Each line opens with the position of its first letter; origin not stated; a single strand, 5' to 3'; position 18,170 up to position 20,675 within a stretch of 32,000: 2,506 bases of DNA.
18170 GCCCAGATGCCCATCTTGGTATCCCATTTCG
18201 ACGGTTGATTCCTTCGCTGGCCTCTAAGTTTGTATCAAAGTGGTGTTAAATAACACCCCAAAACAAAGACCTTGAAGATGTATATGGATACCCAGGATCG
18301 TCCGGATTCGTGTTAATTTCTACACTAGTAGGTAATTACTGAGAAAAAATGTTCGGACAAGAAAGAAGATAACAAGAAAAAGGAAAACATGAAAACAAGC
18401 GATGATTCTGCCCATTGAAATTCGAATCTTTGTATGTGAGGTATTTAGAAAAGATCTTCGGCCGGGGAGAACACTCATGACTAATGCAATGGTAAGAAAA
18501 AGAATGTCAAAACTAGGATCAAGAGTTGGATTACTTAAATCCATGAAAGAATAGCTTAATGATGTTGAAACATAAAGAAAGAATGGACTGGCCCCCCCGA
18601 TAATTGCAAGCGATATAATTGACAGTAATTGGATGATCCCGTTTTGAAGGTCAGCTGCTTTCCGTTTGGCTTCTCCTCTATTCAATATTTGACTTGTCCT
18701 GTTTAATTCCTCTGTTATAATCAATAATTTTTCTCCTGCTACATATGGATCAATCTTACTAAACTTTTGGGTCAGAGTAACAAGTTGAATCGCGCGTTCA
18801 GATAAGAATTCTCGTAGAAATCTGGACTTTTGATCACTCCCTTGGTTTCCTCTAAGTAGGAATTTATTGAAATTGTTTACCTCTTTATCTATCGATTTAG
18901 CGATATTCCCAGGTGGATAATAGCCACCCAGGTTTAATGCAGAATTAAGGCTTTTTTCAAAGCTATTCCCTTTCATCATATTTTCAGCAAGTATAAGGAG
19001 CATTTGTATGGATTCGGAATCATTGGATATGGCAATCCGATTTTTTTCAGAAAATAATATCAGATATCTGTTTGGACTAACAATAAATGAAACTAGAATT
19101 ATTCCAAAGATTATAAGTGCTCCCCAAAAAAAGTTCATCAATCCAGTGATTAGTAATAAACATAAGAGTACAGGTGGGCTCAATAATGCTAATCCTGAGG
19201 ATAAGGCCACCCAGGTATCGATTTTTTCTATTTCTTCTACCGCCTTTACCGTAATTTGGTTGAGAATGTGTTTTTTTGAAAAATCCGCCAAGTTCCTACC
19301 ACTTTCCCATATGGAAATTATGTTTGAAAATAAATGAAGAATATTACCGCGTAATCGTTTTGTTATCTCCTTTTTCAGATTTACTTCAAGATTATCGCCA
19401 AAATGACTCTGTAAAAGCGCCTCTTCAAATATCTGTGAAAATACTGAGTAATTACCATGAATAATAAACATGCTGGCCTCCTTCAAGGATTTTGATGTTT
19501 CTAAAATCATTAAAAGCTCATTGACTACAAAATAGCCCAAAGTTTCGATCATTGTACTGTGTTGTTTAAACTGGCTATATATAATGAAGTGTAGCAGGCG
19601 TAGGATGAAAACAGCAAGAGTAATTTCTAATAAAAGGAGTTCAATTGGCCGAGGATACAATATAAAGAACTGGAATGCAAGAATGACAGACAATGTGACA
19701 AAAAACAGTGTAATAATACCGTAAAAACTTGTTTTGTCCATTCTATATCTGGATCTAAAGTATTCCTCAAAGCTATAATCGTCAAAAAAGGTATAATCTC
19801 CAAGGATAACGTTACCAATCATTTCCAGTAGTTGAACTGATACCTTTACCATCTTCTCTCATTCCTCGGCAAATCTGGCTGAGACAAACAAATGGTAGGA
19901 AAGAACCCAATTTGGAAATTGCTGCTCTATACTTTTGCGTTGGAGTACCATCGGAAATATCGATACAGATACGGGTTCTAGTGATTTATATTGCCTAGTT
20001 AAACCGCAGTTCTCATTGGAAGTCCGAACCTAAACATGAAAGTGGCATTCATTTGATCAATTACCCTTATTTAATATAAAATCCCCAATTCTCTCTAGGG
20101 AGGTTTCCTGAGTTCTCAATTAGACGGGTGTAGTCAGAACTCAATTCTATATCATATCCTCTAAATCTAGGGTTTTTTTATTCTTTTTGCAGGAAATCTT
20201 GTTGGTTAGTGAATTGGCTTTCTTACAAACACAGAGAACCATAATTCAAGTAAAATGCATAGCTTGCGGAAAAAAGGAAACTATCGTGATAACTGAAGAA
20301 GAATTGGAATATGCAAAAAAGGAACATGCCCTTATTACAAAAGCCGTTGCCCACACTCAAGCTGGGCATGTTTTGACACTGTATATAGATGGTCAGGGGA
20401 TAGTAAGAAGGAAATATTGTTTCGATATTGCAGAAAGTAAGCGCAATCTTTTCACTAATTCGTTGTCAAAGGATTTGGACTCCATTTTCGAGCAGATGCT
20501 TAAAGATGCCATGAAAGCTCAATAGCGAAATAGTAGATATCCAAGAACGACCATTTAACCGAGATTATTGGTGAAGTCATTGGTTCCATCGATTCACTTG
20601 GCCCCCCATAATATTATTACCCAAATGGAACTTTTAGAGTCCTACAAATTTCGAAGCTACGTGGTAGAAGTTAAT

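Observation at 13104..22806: Candidate undescribed hybrid Tad/T4SS-like surface machine in the core genome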

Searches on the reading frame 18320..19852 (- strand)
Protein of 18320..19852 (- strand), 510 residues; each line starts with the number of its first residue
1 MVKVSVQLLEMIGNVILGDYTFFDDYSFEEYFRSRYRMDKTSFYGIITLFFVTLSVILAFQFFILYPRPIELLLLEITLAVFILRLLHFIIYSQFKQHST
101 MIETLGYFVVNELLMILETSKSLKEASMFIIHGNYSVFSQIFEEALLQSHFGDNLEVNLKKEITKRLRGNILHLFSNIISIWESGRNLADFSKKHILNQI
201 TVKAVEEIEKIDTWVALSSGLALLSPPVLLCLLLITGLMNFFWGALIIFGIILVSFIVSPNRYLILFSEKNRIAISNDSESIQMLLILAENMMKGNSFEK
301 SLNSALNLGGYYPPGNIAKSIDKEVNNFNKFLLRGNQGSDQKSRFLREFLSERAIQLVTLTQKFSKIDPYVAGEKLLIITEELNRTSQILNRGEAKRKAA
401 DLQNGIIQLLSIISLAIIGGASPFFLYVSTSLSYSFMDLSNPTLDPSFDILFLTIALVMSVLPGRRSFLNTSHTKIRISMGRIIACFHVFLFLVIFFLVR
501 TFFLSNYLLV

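Call 4: search_protein_families(library=pfam, proteins=[window:18320-19852:-], max_evalue=0.1)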
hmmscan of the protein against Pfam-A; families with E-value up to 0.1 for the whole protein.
window:18320-19852:- (510 aa): 0 families

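Call 6: search_protein_families(library=ncbifam, proteins=[window:18320-19852:-], max_evalue=1)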
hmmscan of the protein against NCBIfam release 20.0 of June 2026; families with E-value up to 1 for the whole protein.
window:18320-19852:- (510 aa): 0 families

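Call 11: search_solved_structures(query=window:18320-19852:-, max_evalue=10)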
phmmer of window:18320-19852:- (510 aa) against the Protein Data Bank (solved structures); distinct sequences matched with E-value up to 10: 0.

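Call 13: find_homologous_proteins(query=window:18320-19852:-, max_evalue=0.001)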
Query window:18320-19852:- (510 aa): 14 proteins with E <= 0.001 among 8000 candidates. Only proteins of 280 to 893 residues were searched: fused or split forms outside these lengths cannot appear, so this answer is no evidence that the protein stands alone or is whole; lengths 'longer' or 'shorter' looks for them.
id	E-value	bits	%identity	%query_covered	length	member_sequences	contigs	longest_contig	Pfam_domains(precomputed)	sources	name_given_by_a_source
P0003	0.0e+0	1085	100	100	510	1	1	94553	-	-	-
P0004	5.0e-272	921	86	100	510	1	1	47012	-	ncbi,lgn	ncbi:MAG: hypothetical protein ACFFE8_06470 [Candidatus Heimdallarchaeota archaeon]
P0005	1.8e-206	705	67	99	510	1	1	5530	-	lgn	-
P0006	1.4e-142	494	75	63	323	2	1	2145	-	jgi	jgi:hypothetical protein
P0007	9.1e-116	406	43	98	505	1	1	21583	-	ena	-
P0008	3.3e-115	404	42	97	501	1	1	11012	-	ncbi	-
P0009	4.6e-114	400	42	97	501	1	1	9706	-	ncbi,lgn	-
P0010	1.7e-111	392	43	97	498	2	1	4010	-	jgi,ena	-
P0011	3.8e-109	384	43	96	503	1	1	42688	-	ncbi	-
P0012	1.9e-106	375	45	82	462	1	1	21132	-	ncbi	ncbi:MAG: hypothetical protein ACFFC6_07020 [Promethearchaeota archaeon]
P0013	2.4e-100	355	43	89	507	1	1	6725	-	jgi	jgi:hypothetical protein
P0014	8.8e-100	353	42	96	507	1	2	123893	-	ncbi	-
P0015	1.3e-99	353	45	80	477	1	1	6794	-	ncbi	ncbi:MAG: hypothetical protein ACFFAU_17275, partial [Candidatus Hodarchaeota archaeon]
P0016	3.9e-95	338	43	90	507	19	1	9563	-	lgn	-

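Call 18: search_solved_structures(query=A1, max_evalue=10)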
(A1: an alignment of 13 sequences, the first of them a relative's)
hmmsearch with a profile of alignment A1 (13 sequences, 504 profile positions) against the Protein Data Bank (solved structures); distinct sequences matched with E-value up to 10: 6.
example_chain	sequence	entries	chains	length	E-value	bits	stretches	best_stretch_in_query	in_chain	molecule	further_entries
4quw_A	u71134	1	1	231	0.52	12.4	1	323-436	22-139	Aldehyde decarbonylase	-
4rc6_A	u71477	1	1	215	0.55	12.4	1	327-435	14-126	Aldehyde decarbonylase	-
6jzu_B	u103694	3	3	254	0.6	12.2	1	322-436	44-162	Aldehyde decarbonylase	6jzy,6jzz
4rc5_B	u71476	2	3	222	0.6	12.2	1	326-436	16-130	Aldehyde decarbonylase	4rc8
4rc5_A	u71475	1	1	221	0.61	12.2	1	326-436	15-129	Aldehyde decarbonylase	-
4rc6_B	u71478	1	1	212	0.69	12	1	332-435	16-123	Aldehyde decarbonylase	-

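Call 22: find_encoding_contigs(protein=P0004, flank=10000, max_places=2)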
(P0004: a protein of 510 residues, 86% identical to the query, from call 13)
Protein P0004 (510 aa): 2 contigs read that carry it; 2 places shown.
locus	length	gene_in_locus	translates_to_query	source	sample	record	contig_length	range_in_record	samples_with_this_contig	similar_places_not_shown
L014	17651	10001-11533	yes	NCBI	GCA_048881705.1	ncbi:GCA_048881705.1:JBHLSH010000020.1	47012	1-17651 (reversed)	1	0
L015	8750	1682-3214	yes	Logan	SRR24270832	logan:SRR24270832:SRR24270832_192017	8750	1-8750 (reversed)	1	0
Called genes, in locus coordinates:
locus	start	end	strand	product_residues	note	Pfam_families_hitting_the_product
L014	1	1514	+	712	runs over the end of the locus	PF01935:DUF87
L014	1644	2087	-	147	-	PF00164:Ribosom_S12_S23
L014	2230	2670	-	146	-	PF07650:KH_2, PF13083:KH_KhpA-B (faint), PF00013:KH_1 (faint), PF26594:KH_NusA_2nd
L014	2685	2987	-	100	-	PF01248:Ribosomal_L7Ae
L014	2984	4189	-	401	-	PF04998:RNA_pol_Rpb1_5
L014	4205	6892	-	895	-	PF04997:RNA_pol_Rpb1_1, PF00623:RNA_pol_Rpb1_2, PF04983:RNA_pol_Rpb1_3, PF05000:RNA_pol_Rpb1_4, PF04998:RNA_pol_Rpb1_5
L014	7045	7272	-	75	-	-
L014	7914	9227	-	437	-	PF00437:T2SSE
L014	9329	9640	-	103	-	-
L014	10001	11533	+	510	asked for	-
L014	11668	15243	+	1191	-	-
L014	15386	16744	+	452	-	-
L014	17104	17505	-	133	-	PF00380:Ribosomal_S9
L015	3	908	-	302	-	?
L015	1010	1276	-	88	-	-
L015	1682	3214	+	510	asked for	-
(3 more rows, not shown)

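Call 23: find_encoding_contigs(protein=P0014, flank=10000, max_places=2)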
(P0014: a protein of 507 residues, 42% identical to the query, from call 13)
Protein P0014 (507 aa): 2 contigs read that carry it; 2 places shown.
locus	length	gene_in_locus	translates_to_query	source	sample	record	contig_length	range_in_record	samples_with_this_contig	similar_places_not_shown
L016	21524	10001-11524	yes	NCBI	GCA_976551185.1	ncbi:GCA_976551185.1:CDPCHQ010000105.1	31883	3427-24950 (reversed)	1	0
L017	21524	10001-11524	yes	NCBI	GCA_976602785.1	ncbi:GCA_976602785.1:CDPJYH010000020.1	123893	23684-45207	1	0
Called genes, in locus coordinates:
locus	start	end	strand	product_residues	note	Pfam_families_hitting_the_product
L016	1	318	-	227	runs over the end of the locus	PF13489:Methyltransf_23 (weak), PF05175:MTS, PF06325:PrmA (faint), PF13847:Methyltransf_31 (weak), PF13649:Methyltransf_25 (weak)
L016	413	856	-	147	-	PF00164:Ribosom_S12_S23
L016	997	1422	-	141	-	PF07650:KH_2, PF13083:KH_KhpA-B (faint), PF00013:KH_1 (weak), PF26594:KH_NusA_2nd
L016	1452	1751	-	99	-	PF01248:Ribosomal_L7Ae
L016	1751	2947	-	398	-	PF04998:RNA_pol_Rpb1_5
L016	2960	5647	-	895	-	PF04997:RNA_pol_Rpb1_1, PF00623:RNA_pol_Rpb1_2, PF04983:RNA_pol_Rpb1_3, PF05000:RNA_pol_Rpb1_4, PF04998:RNA_pol_Rpb1_5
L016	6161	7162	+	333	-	-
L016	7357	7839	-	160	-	-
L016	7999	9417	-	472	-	PF00437:T2SSE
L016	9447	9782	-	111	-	-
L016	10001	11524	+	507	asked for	-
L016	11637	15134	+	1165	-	-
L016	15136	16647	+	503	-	-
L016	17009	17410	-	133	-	PF00380:Ribosomal_S9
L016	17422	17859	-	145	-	PF00572:Ribosomal_L13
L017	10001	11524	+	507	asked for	-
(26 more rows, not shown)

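Call 24: find_encoding_contigs(protein=P0011, flank=10000, max_places=2)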
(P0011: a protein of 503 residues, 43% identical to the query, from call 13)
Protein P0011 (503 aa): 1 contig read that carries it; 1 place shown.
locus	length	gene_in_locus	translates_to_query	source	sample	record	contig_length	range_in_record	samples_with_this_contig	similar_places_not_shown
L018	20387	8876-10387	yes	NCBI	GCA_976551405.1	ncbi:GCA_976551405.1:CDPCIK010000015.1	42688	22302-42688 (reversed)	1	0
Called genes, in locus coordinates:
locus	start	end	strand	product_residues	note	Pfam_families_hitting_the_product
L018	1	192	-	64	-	?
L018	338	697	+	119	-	PF00240:ubiquitin (weak)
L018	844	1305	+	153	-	-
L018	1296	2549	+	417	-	PF00899:ThiF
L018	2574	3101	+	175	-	PF00179:UQ_con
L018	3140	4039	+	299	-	PF01398:JAB, PF03665:UPF0172, PF14464:Prok-JAB (weak)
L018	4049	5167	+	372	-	-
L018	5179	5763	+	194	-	-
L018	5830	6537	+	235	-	-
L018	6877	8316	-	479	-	PF00437:T2SSE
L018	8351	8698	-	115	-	-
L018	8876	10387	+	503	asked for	-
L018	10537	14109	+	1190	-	-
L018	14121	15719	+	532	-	-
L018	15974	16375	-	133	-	PF00380:Ribosomal_S9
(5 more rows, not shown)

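Call 25: predict_structure(alignment_id=A1)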
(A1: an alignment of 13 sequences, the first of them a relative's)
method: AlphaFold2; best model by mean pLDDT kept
length: 510 residues; sequences in the alignment: 13
mean_pLDDT: 51.2   pTM: 0.31
mean pLDDT of the five models: 51.2, 50.0, 47.3, 45.2, 42.3
residues with pLDDT >= 90: 0; 70-90: 98; 50-70: 104; < 50: 308
segments of 3 or more residues with pLDDT < 50: 1-5, 196-303, 305-338, 345-377, 382-489, 491-493, 502-510
pLDDT, mean of each block of 10 residues (from residue 1): 48 58 61 69 73 73 64 65 68 64 66 73 80 77 83 81 75 77 65 48 35 32 38 42 47 40 29 33 41 41 44 39 42 39 46 40 37 44 44 40 39 33 41 40 44 47 33 34 47 49 43
secondary structure, 60 per line:
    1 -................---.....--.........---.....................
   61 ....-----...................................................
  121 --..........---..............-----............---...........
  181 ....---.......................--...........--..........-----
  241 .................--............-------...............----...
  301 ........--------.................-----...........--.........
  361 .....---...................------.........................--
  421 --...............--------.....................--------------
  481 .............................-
elements in order: H2-17 H21-25 H28-36 H40-64 H70-120 H123-132 H136-149 H155-166 H170-184 H188-210 H213-223 H226-235 H241-257 H260-271 H279-293 H298-308 H317-333 H339-349 H352-365 H369-387 H394-418 H423-437 H446-466 H481-509

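Call 28: search_protein_families(library=pfam, alignment_id=A1, max_evalue=10)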
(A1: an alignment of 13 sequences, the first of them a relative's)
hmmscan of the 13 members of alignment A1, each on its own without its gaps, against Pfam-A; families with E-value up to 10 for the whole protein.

A. member 1, P0003 (510 aa): 1 family
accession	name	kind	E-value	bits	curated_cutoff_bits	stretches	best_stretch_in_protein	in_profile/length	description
PF15920.10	WHAMM-JMY_N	-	0.11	12.8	27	1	384-454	43-110/162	N-terminal of Junction-mediating and WASP homolog-associated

B. families by the number of members that match (of 13 scanned): 7 families
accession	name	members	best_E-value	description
PF22465.2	Spike_JR2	1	0.013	Spike protein P1, second jelly-roll domain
PF00482.28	T2SSF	1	0.014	Type II secretion system (T2SS), protein F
PF19995.5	iSTAND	1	0.032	inactive STAND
PF15920.10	WHAMM-JMY_N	1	0.11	N-terminal of Junction-mediating and WASP homolog-associated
PF09827.14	CRISPR_Cas2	1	0.14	CRISPR associated protein Cas2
PF18926.5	DUF5676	1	0.7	2TM family of unknown function (DUF5676)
PF16958.10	PRP9_N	1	1.6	Pre-mRNA-splicing factor PRP9 N-terminus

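Call 33: fold_search(model_id=the predicted structure, library=pdb)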
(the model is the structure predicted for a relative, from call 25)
No match with E <= 0.001 here; weaker rows may still be real.
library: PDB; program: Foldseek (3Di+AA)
matches with E <= 10: 153; with E <= 0.001: 0
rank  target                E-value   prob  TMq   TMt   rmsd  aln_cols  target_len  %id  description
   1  5nbg_B                5.0e-01  0.96  0.17  0.62   4.0       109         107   13  Structure of the cytoplasmic domain I of OutF in the D. dadantii type II secretion system (released 2018-03-21)
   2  5nbg_A                1.1e+00  0.87  0.16  0.60   4.3       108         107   14  Structure of the cytoplasmic domain I of OutF in the D. dadantii type II secretion system (released 2018-03-21)
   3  2vmb_B                1.2e+00  0.87  0.17  0.60   3.9       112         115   11  The three-dimensional structure of the cytoplasmic domains of EpsF from the Type 2 Secretion System of Vibrio cholerae (released 2009-02-10)
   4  2vmb_A                1.4e+00  0.60  0.14  0.46   6.0       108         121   11  The three-dimensional structure of the cytoplasmic domains of EpsF from the Type 2 Secretion System of Vibrio cholerae (released 2009-02-10)
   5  3c1q_B                1.4e+00  0.75  0.17  0.56   4.3       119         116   13  The three-dimensional structure of the cytoplasmic domains of EpsF from the Type 2 Secretion System of Vibrio cholerae (released 2009-02-03)
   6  2vma_B                1.7e+00  0.66  0.16  0.54   4.2       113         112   13  The three-dimensional structure of the cytoplasmic domains of EpsF from the Type 2 Secretion System of Vibrio cholerae (released 2009-02-10)
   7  3jc8_Ca               1.7e+00  0.20  0.17  0.26  24.7       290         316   11  Architectural model of the type IVa pilus machine in a piliated state (released 2016-03-16)
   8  7t32                  1.7e+00  0.09  0.11  0.14  16.2       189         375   12  CryoEM structure of the adenosine 2A receptor-BRIL/Anti BRIL Fab complex with ZM241385 (released 2022-08-10)
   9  8jj8                  1.7e+00  0.12  0.12  0.15  14.3       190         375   10  Cryo-EM structure of the beta2AR-mBRIL/1b3 Fab/Glue complex with a partial agonist (released 2023-09-06)
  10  8th8_C                1.9e+00  0.05  0.09  0.09  37.5       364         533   13  Linker domain of Nexin-dynein regulatory complex from Tetrahymena thermophila (released 2023-09-20)
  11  4hhx                  2.0e+00  0.44  0.12  0.45   8.7        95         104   14  Structure of cytoplasmic domain of TCPE from Vibrio cholerae (released 2013-04-03)
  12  9llg_R                2.2e+00  0.09  0.10  0.13  12.1       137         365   12  Cryo-EM structure of D1R in complex with de novo designed negative allosteric GEM targeting TM5/6/7 (released 2026-03-04)
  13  5olo                  2.3e+00  0.14  0.10  0.13  11.5       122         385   16  Structure of the A2A-StaR2-bRIL562-Tozadenant complex at 3.1A obtained from in meso soaking experiments. (released 2018-01-17)
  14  2whn_B                2.4e+00  0.47  0.11  0.46   9.0        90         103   13  N-terminal domain from the PilC type IV pilus biogenesis protein (released 2010-05-19)
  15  8rwc                  2.4e+00  0.06  0.11  0.14  14.9       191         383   12  Crystal structure of the adenosine A2A receptor in complex with the synthetic photoswitch 'StilSwitch2 (released 2025-01-08)
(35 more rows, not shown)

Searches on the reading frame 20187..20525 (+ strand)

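Call 4: search_protein_families(library=pfam, proteins=[window:20187-20525:+], max_evalue=0.1)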
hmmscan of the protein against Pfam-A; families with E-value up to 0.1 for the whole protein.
window:20187-20525:+ (112 aa): 3 families
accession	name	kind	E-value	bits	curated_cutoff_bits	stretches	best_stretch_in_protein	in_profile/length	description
PF16341.10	DUF4971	-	0.027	14.7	31.3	1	16-56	10-50/141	Domain of unknown function (DUF4971)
PF13020.12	NOV_C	-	0.045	14.3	22.1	1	14-46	39-70/91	Protein NO VEIN, C-terminal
PF22811.2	Zn_ribbon_NrdR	-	0.071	13.5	27.2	0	23-36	2-15/42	Transcriptional repressor NrdR-like, N-terminal domain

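Call 6: search_protein_families(library=ncbifam, proteins=[window:20187-20525:+], max_evalue=1)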
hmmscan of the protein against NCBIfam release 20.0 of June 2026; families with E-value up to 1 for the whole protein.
window:20187-20525:+ (112 aa): 2 families
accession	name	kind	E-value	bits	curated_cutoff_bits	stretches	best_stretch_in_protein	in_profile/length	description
NF045919.1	HphnlacHdxRed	equivalog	0.072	12.2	340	1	35-109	238-307/309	p-hydroxyphenylacetate 3-hydroxylase reductase component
NF001667.0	PRK00431.2-3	equivalog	0.076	12.7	252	1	26-95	42-109/182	ADP-ribose-binding protein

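Call 86: search_protein_families(library=padloc, proteins=[window:20187-20525:+], max_evalue=0.001)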
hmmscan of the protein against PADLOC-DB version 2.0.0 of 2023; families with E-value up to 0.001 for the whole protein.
window:20187-20525:+ (112 aa): 0 families
